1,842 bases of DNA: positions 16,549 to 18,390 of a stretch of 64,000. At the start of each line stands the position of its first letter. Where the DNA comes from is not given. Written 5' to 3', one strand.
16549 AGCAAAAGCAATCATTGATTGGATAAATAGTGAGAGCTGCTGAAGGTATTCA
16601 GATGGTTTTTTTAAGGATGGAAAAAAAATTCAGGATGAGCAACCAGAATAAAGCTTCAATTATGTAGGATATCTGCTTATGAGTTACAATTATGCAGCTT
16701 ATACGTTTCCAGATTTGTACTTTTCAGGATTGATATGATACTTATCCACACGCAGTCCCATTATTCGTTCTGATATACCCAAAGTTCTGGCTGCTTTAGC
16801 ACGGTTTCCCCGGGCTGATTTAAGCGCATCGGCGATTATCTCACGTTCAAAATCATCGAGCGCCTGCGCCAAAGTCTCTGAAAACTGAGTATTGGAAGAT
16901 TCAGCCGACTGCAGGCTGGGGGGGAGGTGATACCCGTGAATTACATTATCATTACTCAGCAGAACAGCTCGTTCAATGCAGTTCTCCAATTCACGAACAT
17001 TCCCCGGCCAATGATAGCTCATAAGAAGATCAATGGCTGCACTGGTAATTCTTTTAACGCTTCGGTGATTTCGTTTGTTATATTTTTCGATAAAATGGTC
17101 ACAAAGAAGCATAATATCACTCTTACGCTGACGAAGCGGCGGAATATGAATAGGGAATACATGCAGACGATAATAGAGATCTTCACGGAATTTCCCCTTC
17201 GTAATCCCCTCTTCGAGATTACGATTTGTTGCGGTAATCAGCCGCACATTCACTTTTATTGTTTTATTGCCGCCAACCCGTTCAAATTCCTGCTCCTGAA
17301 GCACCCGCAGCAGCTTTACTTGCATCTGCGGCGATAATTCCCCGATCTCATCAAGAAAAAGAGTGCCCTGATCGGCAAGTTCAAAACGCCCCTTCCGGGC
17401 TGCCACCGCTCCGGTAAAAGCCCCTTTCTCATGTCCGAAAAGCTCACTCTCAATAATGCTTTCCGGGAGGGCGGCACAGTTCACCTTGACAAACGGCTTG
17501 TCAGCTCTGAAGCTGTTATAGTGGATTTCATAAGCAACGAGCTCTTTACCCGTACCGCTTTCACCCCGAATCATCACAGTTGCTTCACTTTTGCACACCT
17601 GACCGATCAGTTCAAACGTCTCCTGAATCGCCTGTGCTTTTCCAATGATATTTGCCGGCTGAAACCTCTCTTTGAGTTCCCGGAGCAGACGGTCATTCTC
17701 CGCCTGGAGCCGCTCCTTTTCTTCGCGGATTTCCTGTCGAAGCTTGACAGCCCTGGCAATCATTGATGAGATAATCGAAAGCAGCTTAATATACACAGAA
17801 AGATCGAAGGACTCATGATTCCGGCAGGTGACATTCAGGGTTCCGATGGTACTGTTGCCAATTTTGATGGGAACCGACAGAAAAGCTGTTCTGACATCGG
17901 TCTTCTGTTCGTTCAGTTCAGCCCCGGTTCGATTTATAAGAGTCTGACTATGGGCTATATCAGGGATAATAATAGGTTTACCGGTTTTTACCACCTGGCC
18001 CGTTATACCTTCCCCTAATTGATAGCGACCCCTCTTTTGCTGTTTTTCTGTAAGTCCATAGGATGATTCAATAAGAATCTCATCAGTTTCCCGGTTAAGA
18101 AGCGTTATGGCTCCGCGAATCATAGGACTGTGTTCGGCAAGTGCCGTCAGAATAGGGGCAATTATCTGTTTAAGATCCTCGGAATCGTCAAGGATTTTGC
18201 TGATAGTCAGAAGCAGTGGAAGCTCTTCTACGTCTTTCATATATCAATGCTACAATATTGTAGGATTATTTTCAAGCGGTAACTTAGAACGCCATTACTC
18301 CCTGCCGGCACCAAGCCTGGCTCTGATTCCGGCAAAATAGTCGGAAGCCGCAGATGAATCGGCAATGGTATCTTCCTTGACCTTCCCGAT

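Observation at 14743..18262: Recurring TACA-N4-TGTA palindrome: a predicted enhancer regulon for the GAF-type sigma54 activator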

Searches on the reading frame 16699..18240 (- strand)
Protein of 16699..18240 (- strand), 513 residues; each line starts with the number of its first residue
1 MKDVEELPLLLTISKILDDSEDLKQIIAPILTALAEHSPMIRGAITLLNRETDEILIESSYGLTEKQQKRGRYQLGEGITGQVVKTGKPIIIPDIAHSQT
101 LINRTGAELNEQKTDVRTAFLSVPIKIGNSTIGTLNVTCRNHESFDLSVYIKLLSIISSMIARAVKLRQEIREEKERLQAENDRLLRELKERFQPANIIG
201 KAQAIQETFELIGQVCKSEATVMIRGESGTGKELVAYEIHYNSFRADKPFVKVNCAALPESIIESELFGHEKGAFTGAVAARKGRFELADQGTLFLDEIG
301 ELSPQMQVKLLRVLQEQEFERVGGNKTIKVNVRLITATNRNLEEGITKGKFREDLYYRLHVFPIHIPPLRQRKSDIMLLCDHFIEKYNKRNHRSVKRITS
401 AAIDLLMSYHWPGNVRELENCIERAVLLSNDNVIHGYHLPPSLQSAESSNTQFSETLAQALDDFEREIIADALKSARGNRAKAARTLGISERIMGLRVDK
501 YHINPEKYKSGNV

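Call 7: search_protein_families(library=pfam, proteins=[window:16699-18240:-])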
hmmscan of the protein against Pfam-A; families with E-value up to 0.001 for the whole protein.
window:16699-18240:- (513 aa): 9 families
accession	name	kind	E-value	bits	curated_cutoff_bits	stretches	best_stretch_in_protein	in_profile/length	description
PF00158.32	Sigma54_activat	-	1.7e-74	249.5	20.2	1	198-365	1-168/168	Sigma-54 interaction domain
PF25601.1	AAA_lid_14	-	2.5e-30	104.6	27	1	370-452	1-83/87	AAA+ ATPase lid domain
PF14532.12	Sigma54_activ_2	-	3.5e-21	76.3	25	1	199-369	1-138/138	Sigma-54 interaction domain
PF13185.12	GAF_2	-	3.8e-13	50.3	28.6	1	21-165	2-135/136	GAF domain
PF01590.32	GAF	-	4e-11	44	22.4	1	22-165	1-133/133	GAF domain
PF02954.25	HTH_8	-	6.1e-11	42.3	22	1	461-501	2-42/42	Bacterial regulatory protein, Fis family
PF07728.20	AAA_5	-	5.4e-07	30.1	22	1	222-341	2-124/139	AAA domain (dynein-related subfamily)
PF01078.27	Mg_chelatase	-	0.00027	20.9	20.3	0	277-339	93-157/207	Magnesium chelatase, subunit ChlI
PF07724.20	AAA_2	-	0.00028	21.4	27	1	218-347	2-132/166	AAA domain (Cdc48 subfamily)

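Call 8: search_protein_families(library=ncbifam, proteins=[window:16699-18240:-])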
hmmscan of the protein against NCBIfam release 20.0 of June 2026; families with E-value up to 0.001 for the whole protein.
window:16699-18240:- (513 aa): 30 families (the best 25 are shown)
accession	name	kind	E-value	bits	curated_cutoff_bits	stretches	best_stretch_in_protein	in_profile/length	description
TIGR01817.1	nifA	equivalog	1.2e-165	552.3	528.85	1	10-446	7-445/534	nif-specific transcriptional activator NifA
NF008469.0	PRK11361.1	equivalog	3.1e-120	402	714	1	159-506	114-459/461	acetoacetate metabolism transcriptional regulator AtoC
NF003451.0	PRK05022.1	equivalog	1.5e-117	393.5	476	1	120-490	115-497/512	nitric oxide reductase transcriptional regulator NorR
NF041552.1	TF_PrdR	equivalog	1.2e-113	380.5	795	1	161-501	234-576/577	sigma-54 dependent transcriptional regulator PrdR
NF007689.0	PRK10365.1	equivalog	1.2e-106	357.1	760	1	197-493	140-434/441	sigma-54-dependent response regulator transcription factor ZraR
TIGR02915.1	PEP_resp_reg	equivalog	6e-106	354.9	502.6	1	156-502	108-443/445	PEP-CTERM-box response regulator transcription factor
TIGR01818.1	ntrC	equivalog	7.2e-105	351.4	558.6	1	189-457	127-395/463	nitrogen regulation protein NR(I)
NF050807.1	TransRegFlbDCaul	equivalog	5.1e-104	348.7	750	1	197-502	119-439/454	sigma-54-dependent transcriptional regulator FlbD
NF011958.0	PRK15429.1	equivalog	5.3e-104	349.2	830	1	19-504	199-687/692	formate hydrogenlyase transcriptional activator FlhA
NF038308.1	RNA_repair_RtcR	equivalog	1.5e-102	344.1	650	1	166-501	148-516/530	RNA repair transcriptional activator RtcR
NF041906.1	V4R_TF_MobR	exception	2.1e-96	323.6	999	1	183-501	219-544/544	phenol degradation transcriptional regulator MobR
TIGR02974.1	phageshock_pspF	equivalog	3.6e-91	305.9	443.55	1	198-431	1-235/336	phage shock protein operon transcriptional activator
NF049963.1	RespRegFlgRCampy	domain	3.8e-89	299.5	750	1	184-503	123-429/429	fla regulon two-component system response regulator FlgR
NF041946.1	LuxO_transreg_Vib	equivalog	4.4e-88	296.1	800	1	181-459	118-397/463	quorum-sensing sigma-54 dependent transcriptional regulator LuxO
NF008176.1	PRK10923.1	equivalog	2.3e-86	290.2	620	1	188-451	130-393/469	nitrogen regulation protein NR(I)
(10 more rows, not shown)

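Call 9: find_homologous_proteins(query=window:16699-18240:-, max_evalue=1e-50)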
Query window:16699-18240:- (513 aa): 8000 proteins with E <= 1e-50 among 8000 candidates; the best 120 are listed.
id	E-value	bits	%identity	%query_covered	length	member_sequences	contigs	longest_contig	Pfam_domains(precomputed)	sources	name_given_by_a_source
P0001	0.0e+0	1106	98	100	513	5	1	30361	PF13185.13,PF00158.33,PF25601.2,PF01590.33,PF02954.26,PF14532.13,PF07728.21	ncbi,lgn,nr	ncbi:MAG: nif-specific transcriptional activator NifA [Spirochaetia bacterium]|nr:nif-specific trans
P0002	1.4e-271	919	82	99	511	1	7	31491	PF13185.13,PF00158.33,PF25601.2,PF01590.33,PF02954.26,PF14532.13,PF07728.21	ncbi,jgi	jgi:Nif-specific regulatory protein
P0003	3.0e-268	908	81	99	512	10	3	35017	PF13185.13,PF00158.33,PF25601.2,PF01590.33,PF02954.26,PF14532.13,PF07728.21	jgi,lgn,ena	-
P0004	1.2e-267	906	80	99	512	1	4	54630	PF13185.13,PF00158.33,PF25601.2,PF01590.33,PF02954.26,PF14532.13,PF07728.21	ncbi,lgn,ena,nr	ncbi:MAG: sigma 54-interacting transcriptional regulator [Spirochaetales bacterium]|nr:sigma 54-inte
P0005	2.6e-267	905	80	99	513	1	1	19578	PF13185.13,PF00158.33,PF25601.2,PF01590.33,PF02954.26,PF14532.13,PF07728.21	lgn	-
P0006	2.1e-264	896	78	99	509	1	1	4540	PF13185.13,PF00158.33,PF25601.2,PF01590.33,PF02954.26,PF14532.13,PF07728.21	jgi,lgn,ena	-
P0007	3.5e-256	868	75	99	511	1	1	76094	PF13185.13,PF00158.33,PF25601.2,PF01590.33,PF02954.26,PF14532.13,PF07728.21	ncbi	ncbi:MAG: nif-specific transcriptional activator NifA [Spirochaetota bacterium]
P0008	1.8e-255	866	76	99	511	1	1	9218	PF13185.13,PF00158.33,PF25601.2,PF01590.33,PF02954.26,PF14532.13,PF07728.21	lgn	-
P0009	4.2e-254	862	76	99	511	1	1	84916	PF13185.13,PF00158.33,PF25601.2,PF01590.33,PF02954.26,PF14532.13,PF07728.21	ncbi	-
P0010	7.3e-253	857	75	99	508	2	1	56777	PF13185.13,PF00158.33,PF25601.2,PF01590.33,PF02954.26,PF14532.13,PF07728.21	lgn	-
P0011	1.8e-250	850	75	100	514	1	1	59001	PF13185.13,PF00158.33,PF07724.21,PF25601.2,PF01590.33,PF02954.26,PF14532.13,PF07728.21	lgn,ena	-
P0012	2.4e-250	849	75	99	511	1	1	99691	PF13185.13,PF00158.33,PF25601.2,PF01590.33,PF02954.26,PF14532.13,PF07728.21,PF01078.28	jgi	jgi:Nif-specific regulatory protein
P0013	1.8e-246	836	73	99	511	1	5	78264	PF13185.13,PF00158.33,PF25601.2,PF01590.33,PF02954.26,PF14532.13,PF07728.21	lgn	-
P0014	1.0e-245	834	74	99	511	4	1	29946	PF13185.13,PF00158.33,PF25601.2,PF01590.33,PF02954.26,PF00004.36,PF14532.13,PF07728.21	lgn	-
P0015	1.8e-244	830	73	99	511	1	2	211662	PF13185.13,PF00158.33,PF25601.2,PF01590.33,PF02954.26,PF00004.36,PF14532.13,PF07728.21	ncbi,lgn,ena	-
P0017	4.1e-243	825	72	99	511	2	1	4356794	PF13185.13,PF00158.33,PF25601.2,PF01590.33,PF02954.26,PF14532.13,PF07728.21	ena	-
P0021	8.8e-238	808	71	99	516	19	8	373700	PF13185.13,PF00158.33,PF25601.2,PF01590.33,PF02954.26,PF14532.13,PF07728.21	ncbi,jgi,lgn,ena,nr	ncbi:MAG: nif-specific transcriptional activator NifA [Spirochaetae bacterium HGW-Spirochaetae-4]|nr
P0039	1.3e-222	758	68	99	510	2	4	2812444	PF13185.13,PF00158.33,PF25601.2,PF01590.33,PF02954.26,PF00004.36,PF14532.13,PF07728.21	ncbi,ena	-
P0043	6.1e-218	742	65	99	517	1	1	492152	PF13185.13,PF00158.33,PF07724.21,PF25601.2,PF01590.33,PF02954.26,PF00004.36,PF14532.13,PF07728.21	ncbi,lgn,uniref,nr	ncbi:nif-specific transcriptional activator NifA [Spirochaeta cellobiosiphila]|uniref:nif-specific t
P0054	6.2e-216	736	66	99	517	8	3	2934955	PF13185.13,PF00158.33,PF25601.2,PF01590.33,PF02954.26,PF00004.36,PF14532.13,PF07728.21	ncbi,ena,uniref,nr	ncbi:nif-specific transcriptional activator NifA [Marispirochaeta aestuarii]|uniref:Nif-specific reg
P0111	8.1e-212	722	63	99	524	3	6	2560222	PF13185.13,PF00158.33,PF07724.21,PF25601.2,PF01590.33,PF02954.26,PF18024.8,PF13492.13,PF00004.36,PF14532.13,PF07728.21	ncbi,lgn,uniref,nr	ncbi:transcriptional regulator, NifA, Fis Family [Spirochaeta thermophila DSM 6578]|uniref:Nif-speci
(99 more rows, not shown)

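Call 11: find_related_loci(query=window:16699-18240:-, collection=genome_contigs, flank=10000)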
Query window:16699-18240:- (513 aa) in genome_contigs; peptide patterns used: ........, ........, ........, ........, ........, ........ (x = any residue, [..] = any of these).
600 stretches matched a pattern (row limit reached: there are more); 595 encode a relative of the query (tblastn E <= 1e-3); the best 80 are kept; 80 distinct loci.
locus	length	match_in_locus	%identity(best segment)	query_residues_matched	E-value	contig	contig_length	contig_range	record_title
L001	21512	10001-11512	61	4-509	0e+0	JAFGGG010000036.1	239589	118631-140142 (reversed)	MAG: Spirochaetales bacterium isolate Zod_Metabat.1377 k87_11256300, whole genome shotgun sequence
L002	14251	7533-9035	60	2-508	0e+0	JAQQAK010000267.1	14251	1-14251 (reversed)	MAG: Spirochaetaceae bacterium isolate JB007 k141_38642, whole genome shotgun sequence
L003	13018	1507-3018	51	4-510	5e-175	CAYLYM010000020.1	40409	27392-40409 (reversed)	MAG TPA_asm: uncultured Calditrichaceae bacterium isolate binchicken_co19_583 genome assembly, contig: NODE_1208_length_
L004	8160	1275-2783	48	4-510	3e-160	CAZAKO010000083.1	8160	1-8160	MAG TPA_asm: uncultured bacterium isolate SRP098346_co1_289 genome assembly, contig: NODE_11928_length_8160_cov_109.4370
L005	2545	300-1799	49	3-511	8e-170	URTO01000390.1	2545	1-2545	uncultured Desulfovibrio sp. isolate UMGS1330 genome assembly, contig: NODE_7320_length_2545_cov_7.008104, whole genome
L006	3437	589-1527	73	198-510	7e-162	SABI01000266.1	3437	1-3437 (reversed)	MAG: Spirochaetia bacterium isolate INTA.CYC.084 contig-100_26779, whole genome shotgun sequence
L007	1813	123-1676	44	6-508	5e-147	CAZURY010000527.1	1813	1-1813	MAG TPA_asm: uncultured Desulfobulbus sp. isolate SRP163575_co1_272 genome assembly, contig: NODE_135086_length_1813_cov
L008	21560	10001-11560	41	13-503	1e-121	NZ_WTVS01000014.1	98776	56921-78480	Aromatoleum toluolicum strain T NODE_14_length_98776_cov_20.459, whole genome shotgun sequence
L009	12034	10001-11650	41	10-508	2e-120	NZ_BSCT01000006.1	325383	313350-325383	Bradyrhizobium sp. SSBR45G sequence06, whole genome shotgun sequence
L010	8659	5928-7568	41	10-503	4e-119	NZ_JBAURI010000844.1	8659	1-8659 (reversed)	MAG: Bradyrhizobium sp. isolate MFD01703_ilm_asm_bin15 k127_168317, whole genome shotgun sequence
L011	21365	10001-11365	45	13-463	6e-119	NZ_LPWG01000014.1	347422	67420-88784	Methyloceanibacter methanicus strain R-67174 contig_9, whole genome shotgun sequence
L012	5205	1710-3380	40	13-508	3e-118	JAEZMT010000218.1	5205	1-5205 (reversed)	MAG: Proteobacteria bacterium isolate OH_CFB_124 k127_805321, whole genome shotgun sequence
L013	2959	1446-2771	46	6-449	7e-122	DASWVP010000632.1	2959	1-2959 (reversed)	MAG TPA_asm: Azospirillum sp. isolate SMAG_U3633 k141_125316, whole genome shotgun sequence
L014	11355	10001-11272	47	13-430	1e-117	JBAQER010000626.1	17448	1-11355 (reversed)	MAG: Bradyrhizobium sp. isolate MFD12017_ilm_asm_bin10 k127_53399, whole genome shotgun sequence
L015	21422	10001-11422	44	6-485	4e-117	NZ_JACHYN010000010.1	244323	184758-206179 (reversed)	Azospirillum sp. OGB3 Ga0365405_10, whole genome shotgun sequence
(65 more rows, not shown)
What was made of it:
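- Tried and rejected: (1) The single genome_contigs scan (call 11) was swamped by the generic AAA+ peptide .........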

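Call 12: find_encoding_contigs(protein=P0002, flank=10000, max_places=2)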
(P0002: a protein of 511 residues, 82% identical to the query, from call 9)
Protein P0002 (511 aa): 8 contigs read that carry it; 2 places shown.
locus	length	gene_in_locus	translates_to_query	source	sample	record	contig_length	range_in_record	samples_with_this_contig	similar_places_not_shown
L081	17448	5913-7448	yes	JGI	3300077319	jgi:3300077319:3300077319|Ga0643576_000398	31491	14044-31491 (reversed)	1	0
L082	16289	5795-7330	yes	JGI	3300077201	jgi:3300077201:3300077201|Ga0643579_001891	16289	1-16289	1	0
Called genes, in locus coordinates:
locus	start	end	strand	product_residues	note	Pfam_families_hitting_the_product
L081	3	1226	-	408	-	?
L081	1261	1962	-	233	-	PF00702:Hydrolase, PF12710:HAD, PF13419:HAD_2, PF13242:Hydrolase_like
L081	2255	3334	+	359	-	PF04015:DUF362, PF12797:Fer4_2 (faint), PF25160:LdpA_Fe-S-bd (weak), PF00037:Fer4 (weak), PF12838:Fer4_7, PF13187:Fer4_9 (weak), PF13237:Fer4_10, PF14697:Fer4_21 (weak), +1 more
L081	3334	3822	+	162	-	PF06695:Sm_multidrug_ex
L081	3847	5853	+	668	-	PF00580:UvrD-helicase, PF13245:AAA_19, PF13604:AAA_30 (faint), PF01443:Viral_helicase1 (faint), PF13361:UvrD_C, PF13538:UvrD_C_2 (faint)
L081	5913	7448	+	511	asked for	PF01590:GAF, PF13185:GAF_2, PF00158:Sigma54_activat, PF14532:Sigma54_activ_2, PF07728:AAA_5 (weak), PF25601:AAA_lid_14, PF02954:HTH_8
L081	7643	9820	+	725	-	PF12437:GSIII_N, PF00120:Gln-synt_C, PF18318:Gln-synt_C-ter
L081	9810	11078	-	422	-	PF00278:Orn_DAP_Arg_deC, PF02784:Orn_Arg_deC_N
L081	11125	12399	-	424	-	PF00155:Aminotran_1_2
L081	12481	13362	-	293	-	PF00701:DHDPS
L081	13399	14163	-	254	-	PF01113:DapB_N, PF05173:DapB_C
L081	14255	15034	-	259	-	PF02146:SIR2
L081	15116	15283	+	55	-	PF00037:Fer4, PF13237:Fer4_10 (weak), PF14697:Fer4_21, PF12838:Fer4_7, PF13187:Fer4_9, PF12797:Fer4_2 (weak), PF00037:Fer4, PF12837:Fer4_6, +5 more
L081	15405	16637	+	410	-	PF13742:tRNA_anti_2, PF01336:tRNA_anti-codon, PF02601:Exonuc_VII_L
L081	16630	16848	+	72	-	PF02609:Exonuc_VII_S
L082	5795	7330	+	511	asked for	PF01590:GAF, PF13185:GAF_2, PF00158:Sigma54_activat, PF14532:Sigma54_activ_2, PF07728:AAA_5 (weak), PF25601:AAA_lid_14, PF02954:HTH_8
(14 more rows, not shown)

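Call 13: find_encoding_contigs(protein=P0007, flank=10000, max_places=2)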
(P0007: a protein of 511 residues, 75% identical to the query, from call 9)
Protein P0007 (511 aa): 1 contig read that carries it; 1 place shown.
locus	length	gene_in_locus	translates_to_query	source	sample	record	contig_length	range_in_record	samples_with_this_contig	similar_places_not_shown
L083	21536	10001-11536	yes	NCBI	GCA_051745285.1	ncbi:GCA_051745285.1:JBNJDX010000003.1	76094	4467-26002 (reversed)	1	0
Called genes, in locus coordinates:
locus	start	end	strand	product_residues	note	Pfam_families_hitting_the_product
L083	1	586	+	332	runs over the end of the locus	PF01515:PTA_PTB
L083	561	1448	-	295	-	PF00398:RrnaAD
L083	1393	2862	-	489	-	PF03772:Competence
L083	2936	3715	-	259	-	-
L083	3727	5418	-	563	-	PF02878:PGM_PMM_I, PF02879:PGM_PMM_II, PF02880:PGM_PMM_III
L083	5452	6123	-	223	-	PF00702:Hydrolase, PF13419:HAD_2, PF13242:Hydrolase_like (weak)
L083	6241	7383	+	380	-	PF04015:DUF362, PF00037:Fer4, PF12797:Fer4_2 (weak), PF12837:Fer4_6 (weak), PF13187:Fer4_9 (weak), PF13237:Fer4_10 (weak), PF14697:Fer4_21, PF12838:Fer4_7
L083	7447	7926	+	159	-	PF06695:Sm_multidrug_ex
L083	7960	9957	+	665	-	PF00580:UvrD-helicase, PF13245:AAA_19, PF13604:AAA_30 (faint), PF01443:Viral_helicase1 (faint), PF13361:UvrD_C, PF13538:UvrD_C_2 (weak)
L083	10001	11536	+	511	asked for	PF01590:GAF, PF13185:GAF_2, PF00158:Sigma54_activat, PF14532:Sigma54_activ_2, PF07728:AAA_5 (weak), PF25601:AAA_lid_14, PF02954:HTH_8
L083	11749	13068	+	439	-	PF00909:Ammonium_transp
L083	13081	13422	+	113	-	PF00543:P-II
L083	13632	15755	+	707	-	PF12437:GSIII_N, PF00120:Gln-synt_C, PF18318:Gln-synt_C-ter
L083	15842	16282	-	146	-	PF01643:Acyl-ACP_TE (weak), PF13279:4HBT_2, PF03061:4HBT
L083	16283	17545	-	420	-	PF00278:Orn_DAP_Arg_deC, PF02784:Orn_Arg_deC_N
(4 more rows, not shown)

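Call 14: find_encoding_contigs(protein=P0017, flank=10000, max_places=2)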
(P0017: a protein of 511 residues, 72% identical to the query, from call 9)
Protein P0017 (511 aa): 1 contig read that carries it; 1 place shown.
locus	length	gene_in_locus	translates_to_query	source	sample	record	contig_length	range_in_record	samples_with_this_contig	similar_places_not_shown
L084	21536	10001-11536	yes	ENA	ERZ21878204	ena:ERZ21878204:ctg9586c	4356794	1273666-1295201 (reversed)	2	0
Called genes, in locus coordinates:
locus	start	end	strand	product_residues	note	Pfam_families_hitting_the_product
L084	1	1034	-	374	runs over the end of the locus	PF01571:GCV_T, PF08669:GCV_T_C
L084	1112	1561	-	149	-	PF12840:HTH_20 (weak), PF13404:HTH_AsnC-type, PF13412:HTH_24, PF01037:AsnC_trans_reg (weak)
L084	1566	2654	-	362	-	PF00266:Aminotran_5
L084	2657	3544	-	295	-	PF00389:2-Hacid_dh, PF02826:2-Hacid_dh_C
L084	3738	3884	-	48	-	PF01165:Ribosomal_S21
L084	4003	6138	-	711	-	PF01368:DHH, PF02272:DHHA1, PF17768:RecJ_OB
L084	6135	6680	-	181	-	PF02834:LigT_PEase, PF13563:2_5_RNA_ligase2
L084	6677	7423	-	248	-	PF11967:RecO_N, PF02565:RecO_C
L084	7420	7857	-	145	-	PF09719:C_GCAxxG_C_C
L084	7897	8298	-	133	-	PF04205:FMN_bind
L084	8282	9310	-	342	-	-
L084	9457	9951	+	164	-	PF00710:Asparaginase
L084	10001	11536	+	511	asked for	PF01590:GAF, PF13185:GAF_2, PF00158:Sigma54_activat, PF14532:Sigma54_activ_2, PF07728:AAA_5 (weak), PF25601:AAA_lid_14, PF02954:HTH_8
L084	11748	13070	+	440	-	PF00909:Ammonium_transp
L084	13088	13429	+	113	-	PF00543:P-II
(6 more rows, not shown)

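Call 15: find_encoding_contigs(protein=P0054, flank=10000, max_places=2)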
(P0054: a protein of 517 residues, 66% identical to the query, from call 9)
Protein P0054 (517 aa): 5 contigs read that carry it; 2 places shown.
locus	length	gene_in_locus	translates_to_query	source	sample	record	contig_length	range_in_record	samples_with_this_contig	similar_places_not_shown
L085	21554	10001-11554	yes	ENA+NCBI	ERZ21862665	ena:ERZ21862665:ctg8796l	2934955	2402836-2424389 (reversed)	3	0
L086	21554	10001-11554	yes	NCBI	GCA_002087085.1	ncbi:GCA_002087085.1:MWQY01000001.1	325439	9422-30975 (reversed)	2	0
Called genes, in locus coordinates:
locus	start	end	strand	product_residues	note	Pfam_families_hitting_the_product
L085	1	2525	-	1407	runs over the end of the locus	PF04997:RNA_pol_Rpb1_1, PF00623:RNA_pol_Rpb1_2, PF04983:RNA_pol_Rpb1_3, PF05000:RNA_pol_Rpb1_4, PF04998:RNA_pol_Rpb1_5, PF25984:BSH_YknX (faint), PF01333:Apocytochr_F_C (faint)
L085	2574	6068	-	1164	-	PF04563:RNA_pol_Rpb2_1, PF04561:RNA_pol_Rpb2_2, PF04565:RNA_pol_Rpb2_3, PF10385:RNA_pol_Rpb2_45, PF00562:RNA_pol_Rpb2_6, PF04560:RNA_pol_Rpb2_7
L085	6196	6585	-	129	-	PF16320:Ribosomal_L12_N, PF00542:Ribosomal_L12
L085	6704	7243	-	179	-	PF00466:Ribosomal_L10, PF27436:RL10_C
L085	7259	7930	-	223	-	PF00687:Ribosomal_L1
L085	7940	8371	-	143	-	PF03946:Ribosomal_L11_N, PF00298:Ribosomal_L11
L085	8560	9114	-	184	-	PF02357:NusG, PF00467:KOW (faint)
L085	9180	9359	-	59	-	PF00584:SecE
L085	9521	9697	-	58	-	PF00471:Ribosomal_L33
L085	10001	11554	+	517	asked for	PF01590:GAF, PF13185:GAF_2, PF00158:Sigma54_activat, PF14532:Sigma54_activ_2, PF07728:AAA_5, PF00004:AAA (faint), PF25601:AAA_lid_14, PF02954:HTH_8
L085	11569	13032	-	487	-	PF00015:MCPsignal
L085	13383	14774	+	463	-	PF02310:B12-binding (faint), PF04055:Radical_SAM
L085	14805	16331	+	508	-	PF08269:dCache_2, PF17200:sCache_2, PF07536:HWE_HK (weak), PF07568:HisKA_2, PF02518:HATPase_c, PF13581:HATPase_c_2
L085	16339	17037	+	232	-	PF01863:YgjP-like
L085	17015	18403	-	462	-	PF00370:FGGY_N, PF02782:FGGY_C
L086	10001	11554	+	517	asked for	PF01590:GAF, PF13185:GAF_2, PF00158:Sigma54_activat, PF14532:Sigma54_activ_2, PF07728:AAA_5, PF00004:AAA (faint), PF25601:AAA_lid_14, PF02954:HTH_8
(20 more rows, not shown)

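Call 42: find_encoding_contigs(protein=P0111, flank=10000, max_places=1)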
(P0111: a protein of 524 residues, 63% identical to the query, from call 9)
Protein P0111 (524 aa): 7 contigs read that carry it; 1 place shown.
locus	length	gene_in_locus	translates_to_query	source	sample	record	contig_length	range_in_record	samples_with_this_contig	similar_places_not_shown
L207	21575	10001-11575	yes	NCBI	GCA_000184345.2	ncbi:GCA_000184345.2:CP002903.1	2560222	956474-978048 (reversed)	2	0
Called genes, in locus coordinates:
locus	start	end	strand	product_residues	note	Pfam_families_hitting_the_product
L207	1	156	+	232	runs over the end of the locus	PF01255:Prenyltransf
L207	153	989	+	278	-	PF01148:CTP_transf_1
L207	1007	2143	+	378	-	PF02670:DXP_reductoisom, PF08436:DXP_redisom_C, PF13288:DXPR_C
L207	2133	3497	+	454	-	PF02163:Peptidase_M50, PF13180:PDZ_2 (weak), PF14685:PDZ_Tricorn (faint), PF17820:PDZ_6, PF21558:Pept_S41_N_bact (faint), PF13180:PDZ_2, PF00595:PDZ (weak), PF17820:PDZ_6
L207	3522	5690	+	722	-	PF04053:B-prop_COPA_B_2nd (faint), PF23393:Beta-prop_WDR90_POC16_2nd (faint), PF24814:WD40_Prp19 (faint), PF24817:WD40_WDHD1_1st (faint), PF25174:Beta-prop_THOC3 (faint), PF23381:Beta-prop_IFT122_1st (faint), PF23414:Beta-prop_EML_2 (faint)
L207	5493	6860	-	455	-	PF00772:DnaB, PF03796:DnaB_C, PF13481:AAA_25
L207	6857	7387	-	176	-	PF01281:Ribosomal_L9_N, PF03948:Ribosomal_L9_C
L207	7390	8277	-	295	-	-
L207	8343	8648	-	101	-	PF01084:Ribosomal_S18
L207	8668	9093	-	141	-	PF00436:SSB, PF22657:SSB_1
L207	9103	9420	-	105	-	PF01250:Ribosomal_S6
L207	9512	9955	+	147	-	-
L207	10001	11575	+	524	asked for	PF01590:GAF, PF13185:GAF_2, PF13492:GAF_3 (weak), PF00158:Sigma54_activat, PF14532:Sigma54_activ_2, PF07728:AAA_5 (weak), PF25601:AAA_lid_14, PF02954:HTH_8, +3 more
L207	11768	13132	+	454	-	PF00909:Ammonium_transp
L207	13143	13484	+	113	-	PF00543:P-II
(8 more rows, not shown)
